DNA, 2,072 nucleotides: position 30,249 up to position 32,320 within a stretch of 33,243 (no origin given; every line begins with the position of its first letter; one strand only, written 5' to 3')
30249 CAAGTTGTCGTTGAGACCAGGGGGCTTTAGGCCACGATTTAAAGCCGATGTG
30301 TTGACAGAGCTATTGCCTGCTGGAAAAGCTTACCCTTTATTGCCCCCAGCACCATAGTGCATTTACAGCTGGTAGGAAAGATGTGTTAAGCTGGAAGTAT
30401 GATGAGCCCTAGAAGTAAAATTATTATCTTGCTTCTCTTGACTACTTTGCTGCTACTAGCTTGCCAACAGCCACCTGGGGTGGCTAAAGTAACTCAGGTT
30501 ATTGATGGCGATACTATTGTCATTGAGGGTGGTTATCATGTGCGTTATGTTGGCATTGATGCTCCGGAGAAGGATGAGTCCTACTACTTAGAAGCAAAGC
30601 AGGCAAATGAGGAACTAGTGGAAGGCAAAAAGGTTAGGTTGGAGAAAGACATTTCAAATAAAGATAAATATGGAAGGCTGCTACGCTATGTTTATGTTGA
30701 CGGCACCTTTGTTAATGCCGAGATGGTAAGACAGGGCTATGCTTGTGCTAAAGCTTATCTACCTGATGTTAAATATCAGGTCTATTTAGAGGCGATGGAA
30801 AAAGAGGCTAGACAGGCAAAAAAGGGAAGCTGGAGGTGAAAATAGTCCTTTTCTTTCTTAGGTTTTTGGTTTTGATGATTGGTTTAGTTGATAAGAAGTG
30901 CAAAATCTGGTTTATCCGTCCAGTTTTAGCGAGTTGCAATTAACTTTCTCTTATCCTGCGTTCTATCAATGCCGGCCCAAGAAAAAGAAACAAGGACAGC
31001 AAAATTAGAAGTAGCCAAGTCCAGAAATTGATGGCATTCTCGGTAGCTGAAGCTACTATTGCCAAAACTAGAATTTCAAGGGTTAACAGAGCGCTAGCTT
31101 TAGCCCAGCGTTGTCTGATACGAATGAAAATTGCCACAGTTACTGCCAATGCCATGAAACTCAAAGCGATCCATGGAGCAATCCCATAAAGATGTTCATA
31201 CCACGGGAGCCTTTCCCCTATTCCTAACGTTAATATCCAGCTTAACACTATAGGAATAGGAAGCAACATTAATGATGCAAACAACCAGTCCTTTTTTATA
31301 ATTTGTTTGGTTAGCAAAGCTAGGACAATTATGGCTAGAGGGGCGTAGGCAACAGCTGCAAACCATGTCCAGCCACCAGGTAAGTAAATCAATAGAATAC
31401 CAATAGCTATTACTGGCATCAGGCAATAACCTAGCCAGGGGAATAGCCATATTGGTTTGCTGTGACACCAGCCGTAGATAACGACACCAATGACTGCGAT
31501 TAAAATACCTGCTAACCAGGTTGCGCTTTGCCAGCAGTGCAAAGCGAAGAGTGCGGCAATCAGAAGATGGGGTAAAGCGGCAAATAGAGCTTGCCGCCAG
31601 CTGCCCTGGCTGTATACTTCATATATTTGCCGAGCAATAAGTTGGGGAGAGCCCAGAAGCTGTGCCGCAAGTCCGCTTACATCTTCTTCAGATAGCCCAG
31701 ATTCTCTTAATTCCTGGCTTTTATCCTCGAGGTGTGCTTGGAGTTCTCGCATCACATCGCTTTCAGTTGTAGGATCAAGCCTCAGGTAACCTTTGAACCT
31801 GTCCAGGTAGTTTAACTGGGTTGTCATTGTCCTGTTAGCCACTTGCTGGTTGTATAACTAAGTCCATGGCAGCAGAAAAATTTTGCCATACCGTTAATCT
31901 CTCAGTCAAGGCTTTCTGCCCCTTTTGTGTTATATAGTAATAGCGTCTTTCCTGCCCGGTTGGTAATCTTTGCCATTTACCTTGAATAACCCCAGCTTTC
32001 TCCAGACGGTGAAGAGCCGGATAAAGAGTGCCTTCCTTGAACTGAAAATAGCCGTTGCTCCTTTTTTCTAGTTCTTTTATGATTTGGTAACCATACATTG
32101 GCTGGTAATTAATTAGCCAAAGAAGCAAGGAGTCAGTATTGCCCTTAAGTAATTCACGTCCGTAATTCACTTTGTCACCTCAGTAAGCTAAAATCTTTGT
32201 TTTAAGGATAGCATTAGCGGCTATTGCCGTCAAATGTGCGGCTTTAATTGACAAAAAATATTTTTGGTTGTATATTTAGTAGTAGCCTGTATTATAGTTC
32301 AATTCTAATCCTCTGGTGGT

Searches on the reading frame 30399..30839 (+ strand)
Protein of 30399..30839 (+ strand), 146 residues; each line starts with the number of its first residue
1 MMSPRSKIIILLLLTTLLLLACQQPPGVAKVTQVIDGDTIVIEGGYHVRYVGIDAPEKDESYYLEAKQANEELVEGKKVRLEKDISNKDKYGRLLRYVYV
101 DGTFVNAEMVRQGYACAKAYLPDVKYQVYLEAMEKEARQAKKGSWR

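Call 44: search_protein_families(library=pfam, proteins=[window:30399-30839:+], max_evalue=0.001)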
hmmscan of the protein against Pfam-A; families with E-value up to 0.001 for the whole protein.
window:30399-30839:+ (146 aa): 1 family
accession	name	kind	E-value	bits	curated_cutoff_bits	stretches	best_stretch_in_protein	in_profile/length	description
PF00565.23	SNase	-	2e-22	80.1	21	1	48-145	2-105/107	Staphylococcal nuclease homologue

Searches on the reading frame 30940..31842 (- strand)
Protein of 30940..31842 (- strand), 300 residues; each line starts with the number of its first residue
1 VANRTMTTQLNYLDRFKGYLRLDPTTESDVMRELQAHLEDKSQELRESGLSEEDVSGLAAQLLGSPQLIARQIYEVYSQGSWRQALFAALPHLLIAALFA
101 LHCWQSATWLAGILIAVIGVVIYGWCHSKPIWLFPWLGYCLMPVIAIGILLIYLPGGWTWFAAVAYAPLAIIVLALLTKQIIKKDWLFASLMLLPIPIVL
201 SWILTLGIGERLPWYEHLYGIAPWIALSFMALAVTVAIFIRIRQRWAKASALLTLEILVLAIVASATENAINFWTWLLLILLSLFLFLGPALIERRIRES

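Call 44: search_protein_families(library=pfam, proteins=[window:30940-31842:-], max_evalue=0.001)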
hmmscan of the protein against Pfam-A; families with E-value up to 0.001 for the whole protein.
window:30940-31842:- (300 aa): 1 family
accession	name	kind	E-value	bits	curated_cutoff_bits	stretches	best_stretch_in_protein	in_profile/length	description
PF22564.2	HAAS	-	0.00048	20.9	27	1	11-72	1-55/55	HAAS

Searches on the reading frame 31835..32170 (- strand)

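Call 44: search_protein_families(library=pfam, proteins=[window:31835-32170:-], max_evalue=0.001)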
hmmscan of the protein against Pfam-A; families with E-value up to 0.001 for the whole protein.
window:31835-32170:- (111 aa): 1 family
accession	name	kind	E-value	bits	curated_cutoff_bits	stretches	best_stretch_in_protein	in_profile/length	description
PF03551.20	PadR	-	2.6e-26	91.9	27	1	16-90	1-75/75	Transcriptional regulator PadR-like family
